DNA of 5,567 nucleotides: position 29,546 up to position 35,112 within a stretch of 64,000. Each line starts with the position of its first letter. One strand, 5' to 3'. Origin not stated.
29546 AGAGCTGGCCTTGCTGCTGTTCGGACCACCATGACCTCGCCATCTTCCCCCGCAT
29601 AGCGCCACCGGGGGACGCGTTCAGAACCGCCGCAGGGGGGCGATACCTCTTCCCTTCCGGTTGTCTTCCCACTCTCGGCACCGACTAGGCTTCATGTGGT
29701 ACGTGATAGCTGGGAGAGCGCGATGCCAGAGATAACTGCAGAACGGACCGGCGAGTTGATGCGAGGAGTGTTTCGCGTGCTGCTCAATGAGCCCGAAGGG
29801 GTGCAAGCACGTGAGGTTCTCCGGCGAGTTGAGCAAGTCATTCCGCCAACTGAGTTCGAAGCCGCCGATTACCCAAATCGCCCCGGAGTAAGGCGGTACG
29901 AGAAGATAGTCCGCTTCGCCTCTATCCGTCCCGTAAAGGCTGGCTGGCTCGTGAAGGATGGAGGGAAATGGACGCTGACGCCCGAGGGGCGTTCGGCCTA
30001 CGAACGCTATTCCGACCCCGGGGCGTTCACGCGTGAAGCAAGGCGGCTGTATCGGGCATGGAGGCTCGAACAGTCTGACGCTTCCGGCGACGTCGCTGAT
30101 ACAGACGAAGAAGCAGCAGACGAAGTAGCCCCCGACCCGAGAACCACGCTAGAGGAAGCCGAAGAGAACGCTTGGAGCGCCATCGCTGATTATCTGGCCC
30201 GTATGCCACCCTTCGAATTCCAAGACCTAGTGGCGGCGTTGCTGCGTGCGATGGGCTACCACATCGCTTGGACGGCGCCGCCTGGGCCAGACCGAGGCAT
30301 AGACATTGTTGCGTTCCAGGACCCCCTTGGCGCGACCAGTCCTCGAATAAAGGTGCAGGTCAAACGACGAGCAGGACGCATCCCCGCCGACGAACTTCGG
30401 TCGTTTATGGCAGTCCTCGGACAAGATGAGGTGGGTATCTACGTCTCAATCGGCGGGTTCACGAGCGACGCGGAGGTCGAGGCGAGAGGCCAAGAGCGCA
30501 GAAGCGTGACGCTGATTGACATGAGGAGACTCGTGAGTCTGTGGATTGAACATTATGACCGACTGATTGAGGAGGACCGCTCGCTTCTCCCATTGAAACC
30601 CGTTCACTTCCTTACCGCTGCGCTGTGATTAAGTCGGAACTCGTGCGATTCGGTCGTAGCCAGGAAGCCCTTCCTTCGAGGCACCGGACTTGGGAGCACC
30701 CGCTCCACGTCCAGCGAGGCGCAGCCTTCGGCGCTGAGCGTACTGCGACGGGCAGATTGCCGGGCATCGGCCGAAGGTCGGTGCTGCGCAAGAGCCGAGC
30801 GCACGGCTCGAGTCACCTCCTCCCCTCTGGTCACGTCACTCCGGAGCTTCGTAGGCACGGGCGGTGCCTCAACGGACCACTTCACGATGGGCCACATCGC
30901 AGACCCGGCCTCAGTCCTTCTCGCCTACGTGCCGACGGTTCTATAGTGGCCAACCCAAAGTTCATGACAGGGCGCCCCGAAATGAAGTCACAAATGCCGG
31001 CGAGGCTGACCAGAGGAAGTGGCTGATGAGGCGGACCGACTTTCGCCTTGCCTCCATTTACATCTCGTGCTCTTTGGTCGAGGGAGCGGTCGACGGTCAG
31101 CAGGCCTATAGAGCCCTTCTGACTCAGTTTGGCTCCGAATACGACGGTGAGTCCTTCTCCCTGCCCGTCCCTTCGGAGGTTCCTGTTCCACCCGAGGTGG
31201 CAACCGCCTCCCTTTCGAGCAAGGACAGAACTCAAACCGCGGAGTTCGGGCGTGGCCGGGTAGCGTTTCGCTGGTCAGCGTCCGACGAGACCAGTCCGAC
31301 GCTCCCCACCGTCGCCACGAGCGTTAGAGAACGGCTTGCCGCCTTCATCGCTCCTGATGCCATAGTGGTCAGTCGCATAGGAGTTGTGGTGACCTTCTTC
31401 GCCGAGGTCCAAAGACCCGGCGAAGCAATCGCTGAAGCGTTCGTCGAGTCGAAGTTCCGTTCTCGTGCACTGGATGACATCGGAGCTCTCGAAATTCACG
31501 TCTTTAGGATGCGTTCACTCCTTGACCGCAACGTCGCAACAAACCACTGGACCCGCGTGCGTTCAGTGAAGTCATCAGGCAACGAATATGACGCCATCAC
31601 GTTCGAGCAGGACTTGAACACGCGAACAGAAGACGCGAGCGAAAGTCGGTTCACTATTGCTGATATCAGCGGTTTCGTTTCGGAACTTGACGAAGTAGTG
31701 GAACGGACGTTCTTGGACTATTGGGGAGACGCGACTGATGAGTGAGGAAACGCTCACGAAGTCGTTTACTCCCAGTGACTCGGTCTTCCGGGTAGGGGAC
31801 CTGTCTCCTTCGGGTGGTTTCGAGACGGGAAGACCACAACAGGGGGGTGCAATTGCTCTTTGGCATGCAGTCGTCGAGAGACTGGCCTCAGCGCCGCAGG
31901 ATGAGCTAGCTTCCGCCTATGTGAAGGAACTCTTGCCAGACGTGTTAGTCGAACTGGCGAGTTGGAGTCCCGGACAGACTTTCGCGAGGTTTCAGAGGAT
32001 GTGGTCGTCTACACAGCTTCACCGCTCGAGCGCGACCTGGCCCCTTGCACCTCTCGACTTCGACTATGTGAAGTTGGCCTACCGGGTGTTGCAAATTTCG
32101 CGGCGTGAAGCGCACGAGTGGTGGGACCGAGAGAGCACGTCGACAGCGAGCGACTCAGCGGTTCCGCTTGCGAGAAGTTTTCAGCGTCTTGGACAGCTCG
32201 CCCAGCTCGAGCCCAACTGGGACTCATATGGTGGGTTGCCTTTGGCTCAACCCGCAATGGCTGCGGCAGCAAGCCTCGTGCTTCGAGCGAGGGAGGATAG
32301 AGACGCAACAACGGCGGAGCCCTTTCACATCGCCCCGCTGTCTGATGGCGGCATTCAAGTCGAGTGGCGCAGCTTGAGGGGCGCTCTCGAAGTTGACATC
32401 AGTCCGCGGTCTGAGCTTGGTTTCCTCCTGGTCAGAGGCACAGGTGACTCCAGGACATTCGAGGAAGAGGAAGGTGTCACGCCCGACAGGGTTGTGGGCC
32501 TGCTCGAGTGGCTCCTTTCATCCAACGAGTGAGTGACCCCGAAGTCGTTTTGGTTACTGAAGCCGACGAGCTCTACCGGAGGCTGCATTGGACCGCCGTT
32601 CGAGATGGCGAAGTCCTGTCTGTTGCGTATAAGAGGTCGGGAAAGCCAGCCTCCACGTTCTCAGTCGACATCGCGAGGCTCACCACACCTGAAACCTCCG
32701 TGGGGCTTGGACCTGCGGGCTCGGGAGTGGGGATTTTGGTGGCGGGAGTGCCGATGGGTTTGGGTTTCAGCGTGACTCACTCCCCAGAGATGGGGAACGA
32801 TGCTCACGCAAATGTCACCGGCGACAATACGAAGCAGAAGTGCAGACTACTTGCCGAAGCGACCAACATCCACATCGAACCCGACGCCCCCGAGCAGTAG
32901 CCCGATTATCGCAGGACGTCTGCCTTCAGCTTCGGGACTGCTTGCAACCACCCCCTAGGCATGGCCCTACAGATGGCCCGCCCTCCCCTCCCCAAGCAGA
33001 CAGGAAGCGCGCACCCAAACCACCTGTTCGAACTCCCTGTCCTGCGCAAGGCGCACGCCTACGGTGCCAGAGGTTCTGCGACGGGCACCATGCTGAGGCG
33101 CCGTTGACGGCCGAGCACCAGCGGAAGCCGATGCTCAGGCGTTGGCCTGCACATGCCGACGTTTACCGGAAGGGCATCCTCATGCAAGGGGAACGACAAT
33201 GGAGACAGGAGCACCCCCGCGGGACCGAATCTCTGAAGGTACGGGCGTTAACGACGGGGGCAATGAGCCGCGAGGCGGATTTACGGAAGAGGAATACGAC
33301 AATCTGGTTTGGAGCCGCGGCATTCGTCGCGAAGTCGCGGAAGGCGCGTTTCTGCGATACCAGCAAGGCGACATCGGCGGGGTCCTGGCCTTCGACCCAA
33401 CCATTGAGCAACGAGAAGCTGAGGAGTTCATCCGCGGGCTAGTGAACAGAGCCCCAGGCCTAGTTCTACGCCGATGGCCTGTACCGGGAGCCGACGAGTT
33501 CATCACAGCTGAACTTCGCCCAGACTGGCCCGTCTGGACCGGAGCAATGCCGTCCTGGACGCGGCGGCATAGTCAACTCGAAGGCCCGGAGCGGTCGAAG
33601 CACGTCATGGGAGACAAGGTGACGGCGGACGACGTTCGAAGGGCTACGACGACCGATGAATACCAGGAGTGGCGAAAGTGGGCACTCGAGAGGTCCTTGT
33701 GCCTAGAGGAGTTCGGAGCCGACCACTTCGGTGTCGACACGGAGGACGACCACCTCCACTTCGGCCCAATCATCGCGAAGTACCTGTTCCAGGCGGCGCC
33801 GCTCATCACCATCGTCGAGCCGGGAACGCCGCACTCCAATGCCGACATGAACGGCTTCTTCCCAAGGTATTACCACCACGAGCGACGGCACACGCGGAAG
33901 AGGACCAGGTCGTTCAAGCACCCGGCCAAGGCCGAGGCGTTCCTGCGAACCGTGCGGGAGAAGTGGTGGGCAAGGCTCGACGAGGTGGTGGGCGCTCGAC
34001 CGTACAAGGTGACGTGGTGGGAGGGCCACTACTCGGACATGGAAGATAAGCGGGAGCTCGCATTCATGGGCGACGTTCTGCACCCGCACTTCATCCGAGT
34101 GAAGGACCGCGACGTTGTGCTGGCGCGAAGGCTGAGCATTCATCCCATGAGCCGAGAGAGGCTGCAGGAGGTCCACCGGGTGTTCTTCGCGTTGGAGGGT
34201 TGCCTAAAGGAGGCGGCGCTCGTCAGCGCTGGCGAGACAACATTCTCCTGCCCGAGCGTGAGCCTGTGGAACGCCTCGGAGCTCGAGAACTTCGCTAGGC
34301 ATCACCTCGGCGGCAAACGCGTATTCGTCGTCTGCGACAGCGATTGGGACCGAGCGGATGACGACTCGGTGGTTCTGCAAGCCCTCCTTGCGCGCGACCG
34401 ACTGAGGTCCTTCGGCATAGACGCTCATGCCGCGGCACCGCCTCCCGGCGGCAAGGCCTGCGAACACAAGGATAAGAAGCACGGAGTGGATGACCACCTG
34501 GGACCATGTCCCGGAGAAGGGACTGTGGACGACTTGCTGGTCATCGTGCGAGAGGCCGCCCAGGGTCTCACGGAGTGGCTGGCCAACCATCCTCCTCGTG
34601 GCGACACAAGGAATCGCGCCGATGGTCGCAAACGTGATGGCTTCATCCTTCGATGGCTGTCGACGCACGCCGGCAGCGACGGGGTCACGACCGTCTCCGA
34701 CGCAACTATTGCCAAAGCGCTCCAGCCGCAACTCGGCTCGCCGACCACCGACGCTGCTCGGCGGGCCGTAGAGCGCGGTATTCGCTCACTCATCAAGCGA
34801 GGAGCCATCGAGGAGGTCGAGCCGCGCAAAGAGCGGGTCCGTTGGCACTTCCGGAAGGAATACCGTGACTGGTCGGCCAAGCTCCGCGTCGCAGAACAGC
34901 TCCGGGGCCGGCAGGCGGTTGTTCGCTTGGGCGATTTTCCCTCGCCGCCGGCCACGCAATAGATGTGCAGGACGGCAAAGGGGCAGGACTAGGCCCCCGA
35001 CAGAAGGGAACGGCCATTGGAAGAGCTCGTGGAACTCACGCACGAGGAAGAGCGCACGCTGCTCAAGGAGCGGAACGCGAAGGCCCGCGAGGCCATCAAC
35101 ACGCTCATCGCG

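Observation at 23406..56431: tRNA-Leu(TAG) is split into halves 33 kb apart, and the island carries an intact replacement copy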

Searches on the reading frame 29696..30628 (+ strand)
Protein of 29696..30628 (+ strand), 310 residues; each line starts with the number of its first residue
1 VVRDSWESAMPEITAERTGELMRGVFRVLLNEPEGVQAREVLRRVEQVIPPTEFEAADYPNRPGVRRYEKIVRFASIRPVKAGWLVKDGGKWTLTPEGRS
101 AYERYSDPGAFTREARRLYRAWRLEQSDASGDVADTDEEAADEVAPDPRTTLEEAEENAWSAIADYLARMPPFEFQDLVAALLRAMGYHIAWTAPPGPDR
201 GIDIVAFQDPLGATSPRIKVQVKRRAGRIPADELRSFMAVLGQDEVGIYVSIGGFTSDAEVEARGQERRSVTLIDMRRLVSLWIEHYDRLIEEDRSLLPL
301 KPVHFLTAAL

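Call 14: search_protein_families(library=pfam, proteins=[window:29696-30628:+], max_evalue=0.01)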
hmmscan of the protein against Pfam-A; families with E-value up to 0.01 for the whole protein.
window:29696-30628:+ (310 aa): 3 families
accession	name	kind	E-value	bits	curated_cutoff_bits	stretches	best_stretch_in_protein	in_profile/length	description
PF04471.18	Mrr_cat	-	7e-23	81.4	21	1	168-282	2-114/115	Restriction endonuclease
PF14338.12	Mrr_N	-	1.6e-05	25.4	29.5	1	20-102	3-85/87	Mrr N-terminal domain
PF22722.2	NA-iREase1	-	0.0017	18.8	27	1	178-280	4-105/106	NACHT-associated inactive Restriction Endonuclease 1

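Call 64: search_protein_families(library=padloc, proteins=[window:29696-30628:+], max_evalue=0.001)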
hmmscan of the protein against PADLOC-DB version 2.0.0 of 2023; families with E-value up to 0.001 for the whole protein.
window:29696-30628:+ (310 aa): 5 families
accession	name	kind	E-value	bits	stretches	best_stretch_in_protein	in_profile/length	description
PDLC04819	PDC-S02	-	1.4e-41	140.9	1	145-304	170-327/334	-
PDLC04815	PDC-S02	-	2.8e-28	97.2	1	139-306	173-341/346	-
PDLC04806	PDC-S02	-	1.6e-19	68.4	1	153-303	168-320/324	-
PDLC04796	PDC-S02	-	4.4e-15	53.5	1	151-287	224-361/390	-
PDLC03657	mREase_IV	-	9.5e-12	42.8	1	20-286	8-294/317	Type IV methyl-directed restriction enzyme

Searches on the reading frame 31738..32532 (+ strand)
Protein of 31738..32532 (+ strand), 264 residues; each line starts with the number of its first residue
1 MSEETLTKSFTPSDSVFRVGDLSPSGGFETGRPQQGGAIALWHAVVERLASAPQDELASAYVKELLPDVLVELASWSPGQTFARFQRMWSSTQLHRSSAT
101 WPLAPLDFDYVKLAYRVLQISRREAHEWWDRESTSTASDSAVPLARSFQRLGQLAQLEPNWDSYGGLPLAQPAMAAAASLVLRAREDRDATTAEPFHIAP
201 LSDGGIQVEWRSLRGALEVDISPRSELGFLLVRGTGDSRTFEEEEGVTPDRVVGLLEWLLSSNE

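Call 14: search_protein_families(library=pfam, proteins=[window:31738-32532:+], max_evalue=0.01)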
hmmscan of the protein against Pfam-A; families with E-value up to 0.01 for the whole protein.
window:31738-32532:+ (264 aa): 0 families

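Call 64: search_protein_families(library=padloc, proteins=[window:31738-32532:+], max_evalue=0.001)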
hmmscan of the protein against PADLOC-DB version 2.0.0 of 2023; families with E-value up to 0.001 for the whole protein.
window:31738-32532:+ (264 aa): 2 families
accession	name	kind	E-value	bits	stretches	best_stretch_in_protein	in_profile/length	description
PDLC04576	PDC-M32A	-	9.6e-08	29.2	1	148-228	262-338/375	-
PDLC04575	PDC-M32A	-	2e-06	25.1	1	149-243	260-350/375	-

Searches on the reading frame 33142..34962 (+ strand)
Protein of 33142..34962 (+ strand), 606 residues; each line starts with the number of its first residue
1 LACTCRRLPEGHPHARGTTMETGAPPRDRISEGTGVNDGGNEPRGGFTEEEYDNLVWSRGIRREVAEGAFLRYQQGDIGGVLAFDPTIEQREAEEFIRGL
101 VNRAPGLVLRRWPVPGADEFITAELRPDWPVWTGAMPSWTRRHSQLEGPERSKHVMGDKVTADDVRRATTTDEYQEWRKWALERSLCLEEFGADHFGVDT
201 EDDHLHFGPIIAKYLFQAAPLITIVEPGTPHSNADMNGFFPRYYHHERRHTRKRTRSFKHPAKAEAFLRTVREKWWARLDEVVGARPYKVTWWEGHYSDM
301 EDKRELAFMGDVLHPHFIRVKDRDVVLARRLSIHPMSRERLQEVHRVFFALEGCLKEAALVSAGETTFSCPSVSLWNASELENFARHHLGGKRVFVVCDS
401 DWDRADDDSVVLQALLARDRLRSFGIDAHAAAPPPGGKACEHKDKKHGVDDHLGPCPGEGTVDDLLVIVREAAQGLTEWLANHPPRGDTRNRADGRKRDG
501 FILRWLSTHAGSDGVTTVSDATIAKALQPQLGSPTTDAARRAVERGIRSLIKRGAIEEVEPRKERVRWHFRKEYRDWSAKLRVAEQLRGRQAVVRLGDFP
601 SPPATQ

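Call 13: search_protein_families(library=pfam, proteins=[window:33142-34962:+], max_evalue=0.01)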
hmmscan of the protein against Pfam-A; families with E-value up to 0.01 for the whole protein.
window:33142-34962:+ (606 aa): 0 families

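Call 49: search_protein_families(library=ncbifam, proteins=[window:33142-34962:+], max_evalue=0.01)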
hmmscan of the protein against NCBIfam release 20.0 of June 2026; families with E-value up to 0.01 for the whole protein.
window:33142-34962:+ (606 aa): 0 families

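Call 64: search_protein_families(library=padloc, proteins=[window:33142-34962:+], max_evalue=0.001)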
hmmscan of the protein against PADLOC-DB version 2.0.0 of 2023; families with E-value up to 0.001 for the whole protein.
window:33142-34962:+ (606 aa): 0 families
